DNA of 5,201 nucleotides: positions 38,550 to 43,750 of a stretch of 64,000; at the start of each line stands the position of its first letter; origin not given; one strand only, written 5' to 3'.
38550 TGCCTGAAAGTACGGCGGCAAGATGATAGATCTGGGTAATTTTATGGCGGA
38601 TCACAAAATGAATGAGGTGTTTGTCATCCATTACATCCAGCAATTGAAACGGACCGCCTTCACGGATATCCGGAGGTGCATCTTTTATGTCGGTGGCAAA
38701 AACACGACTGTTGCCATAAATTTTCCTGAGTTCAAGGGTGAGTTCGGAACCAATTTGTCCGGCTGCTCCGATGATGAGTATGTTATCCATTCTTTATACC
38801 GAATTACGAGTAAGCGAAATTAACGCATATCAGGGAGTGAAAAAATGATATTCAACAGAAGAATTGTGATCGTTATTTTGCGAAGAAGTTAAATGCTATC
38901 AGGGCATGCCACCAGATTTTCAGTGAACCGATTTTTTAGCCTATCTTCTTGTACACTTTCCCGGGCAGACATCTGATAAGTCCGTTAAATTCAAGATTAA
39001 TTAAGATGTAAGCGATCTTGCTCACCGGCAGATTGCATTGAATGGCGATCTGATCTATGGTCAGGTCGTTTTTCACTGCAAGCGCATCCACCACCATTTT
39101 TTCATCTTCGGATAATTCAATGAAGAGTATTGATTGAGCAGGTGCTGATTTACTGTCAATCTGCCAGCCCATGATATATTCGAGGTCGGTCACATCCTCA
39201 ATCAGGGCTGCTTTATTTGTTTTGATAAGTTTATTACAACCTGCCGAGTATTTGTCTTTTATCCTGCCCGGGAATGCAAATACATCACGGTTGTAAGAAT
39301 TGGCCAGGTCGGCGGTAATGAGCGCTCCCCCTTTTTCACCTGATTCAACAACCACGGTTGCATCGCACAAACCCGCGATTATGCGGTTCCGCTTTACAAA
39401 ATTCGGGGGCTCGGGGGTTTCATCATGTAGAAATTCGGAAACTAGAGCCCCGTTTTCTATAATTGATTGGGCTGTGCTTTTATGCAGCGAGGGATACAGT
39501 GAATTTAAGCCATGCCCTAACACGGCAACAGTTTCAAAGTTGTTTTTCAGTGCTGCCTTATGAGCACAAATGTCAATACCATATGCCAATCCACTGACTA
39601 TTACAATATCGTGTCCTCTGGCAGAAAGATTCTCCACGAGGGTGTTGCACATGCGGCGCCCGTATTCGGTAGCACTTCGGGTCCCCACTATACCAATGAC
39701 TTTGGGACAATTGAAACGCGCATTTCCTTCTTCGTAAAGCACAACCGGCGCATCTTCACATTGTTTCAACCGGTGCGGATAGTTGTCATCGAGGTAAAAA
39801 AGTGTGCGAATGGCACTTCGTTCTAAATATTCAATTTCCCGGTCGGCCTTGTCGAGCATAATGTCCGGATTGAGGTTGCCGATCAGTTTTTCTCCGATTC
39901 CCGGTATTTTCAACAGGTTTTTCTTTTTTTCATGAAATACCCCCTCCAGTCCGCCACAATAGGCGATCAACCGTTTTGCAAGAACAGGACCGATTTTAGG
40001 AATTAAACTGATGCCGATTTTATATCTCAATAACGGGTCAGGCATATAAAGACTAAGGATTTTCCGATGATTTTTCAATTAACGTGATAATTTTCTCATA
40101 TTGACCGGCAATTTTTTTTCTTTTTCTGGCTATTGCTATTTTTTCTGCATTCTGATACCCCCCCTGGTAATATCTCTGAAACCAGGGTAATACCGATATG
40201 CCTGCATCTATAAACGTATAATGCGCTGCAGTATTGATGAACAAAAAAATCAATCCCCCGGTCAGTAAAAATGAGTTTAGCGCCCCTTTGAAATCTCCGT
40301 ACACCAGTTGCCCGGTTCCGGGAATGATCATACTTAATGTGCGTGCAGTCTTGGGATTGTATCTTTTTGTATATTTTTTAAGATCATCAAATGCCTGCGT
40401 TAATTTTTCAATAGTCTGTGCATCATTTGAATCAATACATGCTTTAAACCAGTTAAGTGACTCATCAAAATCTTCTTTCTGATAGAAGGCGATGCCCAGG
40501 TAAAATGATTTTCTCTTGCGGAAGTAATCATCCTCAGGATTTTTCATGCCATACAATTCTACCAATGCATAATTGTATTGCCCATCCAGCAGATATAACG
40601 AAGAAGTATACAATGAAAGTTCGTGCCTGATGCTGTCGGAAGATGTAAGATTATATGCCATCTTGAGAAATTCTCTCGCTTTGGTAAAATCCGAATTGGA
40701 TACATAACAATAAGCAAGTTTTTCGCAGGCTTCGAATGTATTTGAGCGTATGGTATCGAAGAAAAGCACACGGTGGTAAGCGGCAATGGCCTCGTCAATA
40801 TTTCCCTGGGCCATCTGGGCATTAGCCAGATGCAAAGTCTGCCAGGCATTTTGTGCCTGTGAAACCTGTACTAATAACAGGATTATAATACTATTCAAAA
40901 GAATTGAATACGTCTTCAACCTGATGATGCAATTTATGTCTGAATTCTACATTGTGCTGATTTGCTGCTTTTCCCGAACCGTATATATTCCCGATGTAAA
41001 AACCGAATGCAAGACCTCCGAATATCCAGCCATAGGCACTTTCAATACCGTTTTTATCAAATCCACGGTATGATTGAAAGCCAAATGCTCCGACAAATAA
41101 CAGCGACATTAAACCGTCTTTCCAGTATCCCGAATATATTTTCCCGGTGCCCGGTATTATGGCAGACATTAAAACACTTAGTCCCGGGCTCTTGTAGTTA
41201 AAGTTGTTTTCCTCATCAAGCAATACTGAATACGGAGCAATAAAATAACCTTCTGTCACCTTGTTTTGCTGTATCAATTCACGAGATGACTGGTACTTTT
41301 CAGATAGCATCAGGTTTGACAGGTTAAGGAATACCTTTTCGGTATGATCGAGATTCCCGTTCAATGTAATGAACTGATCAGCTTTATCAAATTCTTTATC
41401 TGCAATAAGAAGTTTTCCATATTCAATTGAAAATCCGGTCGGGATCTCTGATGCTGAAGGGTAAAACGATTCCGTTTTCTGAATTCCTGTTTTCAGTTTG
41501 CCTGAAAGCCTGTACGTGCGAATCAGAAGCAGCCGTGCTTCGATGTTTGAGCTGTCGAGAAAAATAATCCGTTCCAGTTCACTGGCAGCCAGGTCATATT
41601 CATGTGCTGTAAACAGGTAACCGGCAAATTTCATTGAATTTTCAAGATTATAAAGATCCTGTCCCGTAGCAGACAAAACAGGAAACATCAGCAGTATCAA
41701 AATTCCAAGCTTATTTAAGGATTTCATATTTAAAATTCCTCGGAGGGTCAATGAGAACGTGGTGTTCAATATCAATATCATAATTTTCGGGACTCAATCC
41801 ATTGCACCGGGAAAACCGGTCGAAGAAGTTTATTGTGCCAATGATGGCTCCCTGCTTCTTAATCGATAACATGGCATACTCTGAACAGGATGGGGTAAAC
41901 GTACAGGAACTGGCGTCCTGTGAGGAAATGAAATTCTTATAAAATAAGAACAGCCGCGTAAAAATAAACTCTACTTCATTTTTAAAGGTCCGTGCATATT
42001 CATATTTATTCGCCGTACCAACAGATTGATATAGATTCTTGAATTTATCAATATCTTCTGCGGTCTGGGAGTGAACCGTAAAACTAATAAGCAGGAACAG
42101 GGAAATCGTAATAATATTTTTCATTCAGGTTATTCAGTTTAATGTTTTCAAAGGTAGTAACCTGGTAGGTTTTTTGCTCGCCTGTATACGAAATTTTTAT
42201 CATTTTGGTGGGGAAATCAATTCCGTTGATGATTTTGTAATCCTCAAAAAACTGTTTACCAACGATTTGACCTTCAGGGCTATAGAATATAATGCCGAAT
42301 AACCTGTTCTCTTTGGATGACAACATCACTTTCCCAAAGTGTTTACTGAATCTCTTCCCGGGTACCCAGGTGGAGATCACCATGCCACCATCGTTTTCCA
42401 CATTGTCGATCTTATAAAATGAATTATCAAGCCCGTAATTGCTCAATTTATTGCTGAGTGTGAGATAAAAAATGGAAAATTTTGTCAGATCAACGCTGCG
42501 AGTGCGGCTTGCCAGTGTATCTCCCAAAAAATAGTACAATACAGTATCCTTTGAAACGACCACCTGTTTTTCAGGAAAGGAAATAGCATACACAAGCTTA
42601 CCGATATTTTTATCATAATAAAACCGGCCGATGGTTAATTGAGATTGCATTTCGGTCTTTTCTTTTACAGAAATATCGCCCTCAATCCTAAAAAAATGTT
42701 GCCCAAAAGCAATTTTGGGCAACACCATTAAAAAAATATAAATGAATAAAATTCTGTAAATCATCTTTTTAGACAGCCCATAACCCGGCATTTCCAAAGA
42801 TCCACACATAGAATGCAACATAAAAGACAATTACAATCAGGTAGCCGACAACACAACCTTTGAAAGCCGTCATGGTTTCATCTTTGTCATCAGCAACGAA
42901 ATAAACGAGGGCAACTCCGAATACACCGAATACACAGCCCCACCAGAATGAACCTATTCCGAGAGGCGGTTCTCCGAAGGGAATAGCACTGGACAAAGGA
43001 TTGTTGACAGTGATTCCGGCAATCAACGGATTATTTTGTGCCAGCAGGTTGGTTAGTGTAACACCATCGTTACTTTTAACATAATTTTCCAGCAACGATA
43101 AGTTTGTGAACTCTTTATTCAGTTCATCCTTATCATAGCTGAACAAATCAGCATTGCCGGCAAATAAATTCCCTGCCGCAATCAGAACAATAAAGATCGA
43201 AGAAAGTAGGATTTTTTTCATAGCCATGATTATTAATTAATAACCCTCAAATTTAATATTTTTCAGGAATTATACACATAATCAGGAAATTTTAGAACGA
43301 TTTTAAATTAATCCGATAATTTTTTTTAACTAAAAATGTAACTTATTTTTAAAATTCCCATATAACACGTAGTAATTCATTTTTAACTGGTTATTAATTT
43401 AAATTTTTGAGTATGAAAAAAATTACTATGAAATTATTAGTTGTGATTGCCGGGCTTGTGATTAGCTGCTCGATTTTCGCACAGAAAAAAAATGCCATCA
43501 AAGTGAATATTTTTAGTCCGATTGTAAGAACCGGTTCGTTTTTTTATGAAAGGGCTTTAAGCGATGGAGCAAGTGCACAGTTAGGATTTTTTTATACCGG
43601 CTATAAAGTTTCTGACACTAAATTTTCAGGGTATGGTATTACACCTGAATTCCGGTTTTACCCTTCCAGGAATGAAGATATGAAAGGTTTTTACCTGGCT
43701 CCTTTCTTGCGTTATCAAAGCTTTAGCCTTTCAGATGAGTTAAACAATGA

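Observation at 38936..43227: Six-gene coupled operon: membrane protein, LolA-like, YidD-like, two TPR-hairpin paralogs, dprA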

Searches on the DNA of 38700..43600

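Call 57: search_rna_families(source=window, start=38700, end=43600, threshold=evalue, max_evalue=1)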
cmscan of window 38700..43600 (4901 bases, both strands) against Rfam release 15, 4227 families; matches with E-value up to 1: 1.
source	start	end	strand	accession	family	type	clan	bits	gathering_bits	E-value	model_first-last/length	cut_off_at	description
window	42637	42729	+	RF00265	SNORA69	Gene; snRNA; snoRNA; HACA-box;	-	29.9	47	0.025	1-132/132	no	Small nucleolar RNA SNORA69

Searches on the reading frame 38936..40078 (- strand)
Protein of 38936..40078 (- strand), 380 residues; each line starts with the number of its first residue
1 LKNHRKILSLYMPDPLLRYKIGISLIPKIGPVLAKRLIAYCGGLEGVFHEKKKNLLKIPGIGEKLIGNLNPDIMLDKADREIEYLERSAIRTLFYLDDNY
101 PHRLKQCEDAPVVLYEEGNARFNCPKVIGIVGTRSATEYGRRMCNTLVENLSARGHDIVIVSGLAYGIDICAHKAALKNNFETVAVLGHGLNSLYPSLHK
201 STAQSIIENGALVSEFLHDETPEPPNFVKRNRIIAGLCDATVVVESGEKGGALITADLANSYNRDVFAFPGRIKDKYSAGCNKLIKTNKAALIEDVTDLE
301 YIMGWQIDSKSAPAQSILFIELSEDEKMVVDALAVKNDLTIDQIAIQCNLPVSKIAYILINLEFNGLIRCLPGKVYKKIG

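Call 3: search_protein_families(library=pfam, proteins=[window:38936-40078:-], max_evalue=0.1)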
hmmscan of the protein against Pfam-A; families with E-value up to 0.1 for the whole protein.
window:38936-40078:- (380 aa): 6 families
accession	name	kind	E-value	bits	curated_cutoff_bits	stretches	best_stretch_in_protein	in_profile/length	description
PF02481.21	DNA_processg_A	-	1.1e-75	253.9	29.6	1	85-292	2-210/212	DNA recombination-mediator protein A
PF17782.7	DprA_WH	-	2e-09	37.8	22.9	1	321-374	9-61/61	DprA winged helix domain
PF14520.12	HHH_5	-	5.7e-05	24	27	1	26-66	7-48/57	Helix-hairpin-helix domain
PF01978.25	TrmB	-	0.0041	17.4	25.6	1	320-374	4-58/68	Sugar-specific transcriptional regulator TrmB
PF12826.13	HHH_2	-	0.0048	17.5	27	1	26-64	8-46/64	Helix-hairpin-helix motif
PF12836.13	HHH_3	-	0.052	14.1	27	0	25-71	18-62/65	Helix-hairpin-helix motif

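Call 4: search_protein_families(library=ncbifam, proteins=[window:38936-40078:-], max_evalue=0.1)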
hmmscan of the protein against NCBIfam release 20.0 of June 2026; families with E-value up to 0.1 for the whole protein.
window:38936-40078:- (380 aa): 6 families
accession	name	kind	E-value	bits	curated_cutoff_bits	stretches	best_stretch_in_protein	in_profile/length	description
TIGR00732.1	dprA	equivalog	9.5e-69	230.9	191.15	1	83-294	2-212/220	DNA-processing protein DprA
NF008007.0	PRK10736.1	equivalog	1e-62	212.5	495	1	77-374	59-357/374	DNA-protecting protein DprA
NF010337.0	PRK13766.1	equivalog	0.00019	19.7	610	1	23-65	725-767/781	Hef nuclease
TIGR00575.1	dnlj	equivalog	0.038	12.4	444.45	1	26-93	503-570/652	NAD-dependent DNA ligase LigA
NF010017.0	PRK13494.1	equivalog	0.047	13.3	285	1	204-274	81-151/163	chemoreceptor glutamine deamidase CheD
NF005931.1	PRK07952.1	equivalog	0.061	12.9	357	0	274-346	112-185/246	replicative helicase loader DnaC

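Call 58: search_protein_families(library=padloc, proteins=[window:38936-40045:-], max_evalue=0.01)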
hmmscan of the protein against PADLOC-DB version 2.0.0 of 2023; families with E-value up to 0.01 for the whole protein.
window:38936-40045:- (369 aa): 3 families
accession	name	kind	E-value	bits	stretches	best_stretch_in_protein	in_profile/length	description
PDLC03961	ShosA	-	2.3e-64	215.6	1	63-287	63-287/303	-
PDLC02997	ShosA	-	3.5e-31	106.6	1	61-255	77-270/327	-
PDLC03927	PsyrA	-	9.8e-31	105.3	1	70-350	85-378/398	-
